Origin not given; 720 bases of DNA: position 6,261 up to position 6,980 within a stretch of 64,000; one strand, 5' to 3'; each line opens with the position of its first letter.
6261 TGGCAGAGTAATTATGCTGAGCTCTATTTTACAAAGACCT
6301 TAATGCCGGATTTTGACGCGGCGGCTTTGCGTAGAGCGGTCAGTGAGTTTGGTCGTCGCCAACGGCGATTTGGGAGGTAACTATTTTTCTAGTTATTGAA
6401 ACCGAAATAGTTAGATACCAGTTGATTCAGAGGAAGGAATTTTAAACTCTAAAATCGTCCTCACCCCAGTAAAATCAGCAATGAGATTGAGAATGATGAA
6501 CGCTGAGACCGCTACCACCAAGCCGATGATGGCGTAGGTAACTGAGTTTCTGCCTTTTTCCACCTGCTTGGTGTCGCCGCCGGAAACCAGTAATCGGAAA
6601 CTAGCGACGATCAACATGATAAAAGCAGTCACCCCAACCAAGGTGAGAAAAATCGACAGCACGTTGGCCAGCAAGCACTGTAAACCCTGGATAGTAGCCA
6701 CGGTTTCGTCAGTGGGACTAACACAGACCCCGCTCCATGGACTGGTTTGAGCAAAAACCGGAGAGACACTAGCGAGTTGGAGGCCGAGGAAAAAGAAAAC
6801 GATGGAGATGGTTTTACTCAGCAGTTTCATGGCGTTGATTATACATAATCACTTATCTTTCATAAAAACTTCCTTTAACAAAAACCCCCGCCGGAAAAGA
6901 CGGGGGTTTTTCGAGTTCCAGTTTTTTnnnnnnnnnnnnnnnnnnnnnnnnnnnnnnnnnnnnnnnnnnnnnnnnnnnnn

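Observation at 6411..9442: Tandem array of seven diverged TrbC/VirB2-like pilin paralogs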

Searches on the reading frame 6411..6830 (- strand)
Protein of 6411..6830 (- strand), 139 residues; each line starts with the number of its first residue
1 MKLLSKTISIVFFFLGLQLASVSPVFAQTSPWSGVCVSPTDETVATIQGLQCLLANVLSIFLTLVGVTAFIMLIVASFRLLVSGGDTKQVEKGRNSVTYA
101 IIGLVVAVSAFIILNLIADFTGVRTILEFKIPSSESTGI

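Call 3: search_protein_families(library=pfam, proteins=[window:6411-6830:-], max_evalue=1)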
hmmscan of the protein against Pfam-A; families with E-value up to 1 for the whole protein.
window:6411-6830:- (139 aa): 2 families
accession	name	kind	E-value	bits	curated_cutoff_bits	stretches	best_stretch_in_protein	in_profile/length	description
PF18895.5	T4SS_pilin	-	2.1e-10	40.9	26.6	1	50-117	5-71/71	Type IV secretion system pilin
PF19607.4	DUF6112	-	0.0055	16.9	25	1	54-117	16-81/88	Family of unknown function (DUF6112)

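Call 88: search_protein_families(library=phrogs, proteins=[window:6411-6830:-], max_evalue=0.01)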
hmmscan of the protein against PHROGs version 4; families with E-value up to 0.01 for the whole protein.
window:6411-6830:- (139 aa): 0 families
